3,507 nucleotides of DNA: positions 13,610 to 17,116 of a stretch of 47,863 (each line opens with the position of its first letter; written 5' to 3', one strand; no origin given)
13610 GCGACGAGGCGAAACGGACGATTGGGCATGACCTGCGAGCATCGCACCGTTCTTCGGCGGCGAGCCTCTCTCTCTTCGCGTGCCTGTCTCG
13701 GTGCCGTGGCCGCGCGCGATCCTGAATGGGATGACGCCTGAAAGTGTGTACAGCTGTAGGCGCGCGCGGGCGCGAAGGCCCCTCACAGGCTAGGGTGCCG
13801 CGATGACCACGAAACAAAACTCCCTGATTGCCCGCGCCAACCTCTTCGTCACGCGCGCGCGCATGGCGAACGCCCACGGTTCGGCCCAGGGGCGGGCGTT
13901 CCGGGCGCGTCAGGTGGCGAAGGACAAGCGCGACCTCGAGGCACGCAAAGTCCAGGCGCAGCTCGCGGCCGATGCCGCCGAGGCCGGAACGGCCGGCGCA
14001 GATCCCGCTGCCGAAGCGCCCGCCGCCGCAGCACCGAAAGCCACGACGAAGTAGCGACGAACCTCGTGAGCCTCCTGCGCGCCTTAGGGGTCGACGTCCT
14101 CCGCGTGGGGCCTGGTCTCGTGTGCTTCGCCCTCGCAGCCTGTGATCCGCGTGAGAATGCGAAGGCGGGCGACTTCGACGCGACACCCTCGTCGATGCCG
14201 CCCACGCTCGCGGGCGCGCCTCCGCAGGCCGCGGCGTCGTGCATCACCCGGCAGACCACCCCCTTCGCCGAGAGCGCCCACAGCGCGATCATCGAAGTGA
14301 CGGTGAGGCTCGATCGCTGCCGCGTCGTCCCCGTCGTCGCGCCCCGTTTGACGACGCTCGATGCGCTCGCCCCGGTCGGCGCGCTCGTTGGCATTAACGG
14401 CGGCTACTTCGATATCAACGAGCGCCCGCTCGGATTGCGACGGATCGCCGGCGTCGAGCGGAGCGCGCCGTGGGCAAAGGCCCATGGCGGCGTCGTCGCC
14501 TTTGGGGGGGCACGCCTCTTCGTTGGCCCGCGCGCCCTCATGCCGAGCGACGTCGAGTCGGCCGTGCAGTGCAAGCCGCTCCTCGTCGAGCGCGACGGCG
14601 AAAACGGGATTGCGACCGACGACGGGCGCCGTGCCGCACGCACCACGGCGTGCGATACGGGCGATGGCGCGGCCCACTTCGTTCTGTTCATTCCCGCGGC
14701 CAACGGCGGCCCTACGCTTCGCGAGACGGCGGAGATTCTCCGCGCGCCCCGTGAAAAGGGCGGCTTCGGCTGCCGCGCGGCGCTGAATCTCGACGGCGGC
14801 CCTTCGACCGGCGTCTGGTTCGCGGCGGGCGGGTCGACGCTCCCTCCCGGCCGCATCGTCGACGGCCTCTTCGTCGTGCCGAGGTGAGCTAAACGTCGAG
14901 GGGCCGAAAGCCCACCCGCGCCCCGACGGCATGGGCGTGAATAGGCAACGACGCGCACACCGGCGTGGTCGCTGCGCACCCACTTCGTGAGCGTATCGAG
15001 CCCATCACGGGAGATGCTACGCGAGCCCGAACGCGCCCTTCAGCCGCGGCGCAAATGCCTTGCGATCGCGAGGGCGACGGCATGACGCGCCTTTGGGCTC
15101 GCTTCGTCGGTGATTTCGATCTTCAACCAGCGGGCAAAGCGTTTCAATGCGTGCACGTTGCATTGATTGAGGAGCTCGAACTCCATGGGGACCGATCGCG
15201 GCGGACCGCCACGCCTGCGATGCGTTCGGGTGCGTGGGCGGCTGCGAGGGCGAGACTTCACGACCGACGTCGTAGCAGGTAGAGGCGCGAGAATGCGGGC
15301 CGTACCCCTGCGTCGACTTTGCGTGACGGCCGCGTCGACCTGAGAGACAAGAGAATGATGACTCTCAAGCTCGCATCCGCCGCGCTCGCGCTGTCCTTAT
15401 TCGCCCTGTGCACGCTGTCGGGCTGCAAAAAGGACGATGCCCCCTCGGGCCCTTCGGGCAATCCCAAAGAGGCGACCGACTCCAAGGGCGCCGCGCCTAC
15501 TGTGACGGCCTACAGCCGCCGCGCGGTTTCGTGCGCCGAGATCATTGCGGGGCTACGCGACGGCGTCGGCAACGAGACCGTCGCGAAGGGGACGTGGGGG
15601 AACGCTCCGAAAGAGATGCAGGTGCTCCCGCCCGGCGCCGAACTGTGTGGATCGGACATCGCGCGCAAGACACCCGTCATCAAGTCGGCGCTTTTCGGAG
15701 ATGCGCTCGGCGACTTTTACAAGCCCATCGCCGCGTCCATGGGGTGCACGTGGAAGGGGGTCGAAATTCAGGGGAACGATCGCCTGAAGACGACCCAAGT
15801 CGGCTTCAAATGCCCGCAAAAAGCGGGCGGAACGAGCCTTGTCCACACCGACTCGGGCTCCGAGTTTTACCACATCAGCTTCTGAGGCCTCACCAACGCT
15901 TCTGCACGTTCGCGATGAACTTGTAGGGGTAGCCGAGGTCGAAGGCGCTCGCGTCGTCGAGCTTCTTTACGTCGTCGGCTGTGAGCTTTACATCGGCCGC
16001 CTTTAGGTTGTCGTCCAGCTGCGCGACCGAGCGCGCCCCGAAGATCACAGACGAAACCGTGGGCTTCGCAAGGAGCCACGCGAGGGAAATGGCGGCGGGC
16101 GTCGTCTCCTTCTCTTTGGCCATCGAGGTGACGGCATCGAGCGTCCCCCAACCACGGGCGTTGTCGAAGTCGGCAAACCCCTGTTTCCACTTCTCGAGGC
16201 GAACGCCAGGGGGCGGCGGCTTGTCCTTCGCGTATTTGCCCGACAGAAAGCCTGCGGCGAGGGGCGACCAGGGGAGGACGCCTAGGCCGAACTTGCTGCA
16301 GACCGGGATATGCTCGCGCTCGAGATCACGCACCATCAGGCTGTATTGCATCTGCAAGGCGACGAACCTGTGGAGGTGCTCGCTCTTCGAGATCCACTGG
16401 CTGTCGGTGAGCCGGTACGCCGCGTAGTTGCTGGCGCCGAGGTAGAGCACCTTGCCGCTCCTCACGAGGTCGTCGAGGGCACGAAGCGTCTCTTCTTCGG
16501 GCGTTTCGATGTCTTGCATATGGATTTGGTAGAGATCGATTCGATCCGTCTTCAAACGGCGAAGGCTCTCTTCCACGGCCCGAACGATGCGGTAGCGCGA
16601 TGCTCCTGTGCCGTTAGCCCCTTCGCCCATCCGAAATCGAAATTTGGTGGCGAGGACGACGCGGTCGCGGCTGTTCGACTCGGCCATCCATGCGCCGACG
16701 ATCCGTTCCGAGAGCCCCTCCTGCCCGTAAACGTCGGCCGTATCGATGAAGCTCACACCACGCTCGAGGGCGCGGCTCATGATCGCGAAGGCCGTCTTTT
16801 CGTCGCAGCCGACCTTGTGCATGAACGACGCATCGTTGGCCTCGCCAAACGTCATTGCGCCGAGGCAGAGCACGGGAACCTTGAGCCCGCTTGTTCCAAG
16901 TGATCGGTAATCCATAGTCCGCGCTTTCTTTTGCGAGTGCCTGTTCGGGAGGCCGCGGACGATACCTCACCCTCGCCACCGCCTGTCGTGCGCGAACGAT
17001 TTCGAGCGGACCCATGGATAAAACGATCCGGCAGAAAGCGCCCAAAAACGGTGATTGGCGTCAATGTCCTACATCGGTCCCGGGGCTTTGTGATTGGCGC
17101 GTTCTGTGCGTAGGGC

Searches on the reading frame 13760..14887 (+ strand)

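Call 47: search_protein_families(library=pfam, proteins=[window:13760-14887:+], max_evalue=0.0001)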
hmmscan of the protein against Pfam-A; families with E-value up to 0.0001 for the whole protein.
window:13760-14887:+ (375 aa): 1 family
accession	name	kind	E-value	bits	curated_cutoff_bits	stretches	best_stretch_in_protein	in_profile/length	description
PF09992.14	NAGPA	-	1.8e-16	61.2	25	1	207-354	2-146/169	Phosphodiester glycosidase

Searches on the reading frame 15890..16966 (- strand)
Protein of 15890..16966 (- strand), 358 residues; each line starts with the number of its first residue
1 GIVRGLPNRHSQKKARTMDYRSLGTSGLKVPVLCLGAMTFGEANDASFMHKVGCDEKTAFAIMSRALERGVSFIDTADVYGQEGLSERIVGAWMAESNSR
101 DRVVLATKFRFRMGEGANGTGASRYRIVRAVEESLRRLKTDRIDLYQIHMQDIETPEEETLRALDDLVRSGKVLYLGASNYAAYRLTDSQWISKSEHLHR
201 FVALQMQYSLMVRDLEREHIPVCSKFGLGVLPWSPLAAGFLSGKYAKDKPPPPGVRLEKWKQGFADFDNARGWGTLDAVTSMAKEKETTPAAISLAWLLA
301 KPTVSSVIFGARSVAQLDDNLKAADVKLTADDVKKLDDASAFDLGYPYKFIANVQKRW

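Call 48: search_protein_families(library=pfam, proteins=[window:15890-16966:-], max_evalue=0.0001)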
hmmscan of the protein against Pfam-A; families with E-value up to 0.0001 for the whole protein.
window:15890-16966:- (358 aa): 1 family
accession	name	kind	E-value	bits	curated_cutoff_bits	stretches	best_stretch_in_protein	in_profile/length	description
PF00248.27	Aldo_ket_red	-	3.3e-76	256.6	24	1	33-339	2-289/291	Aldo/keto reductase family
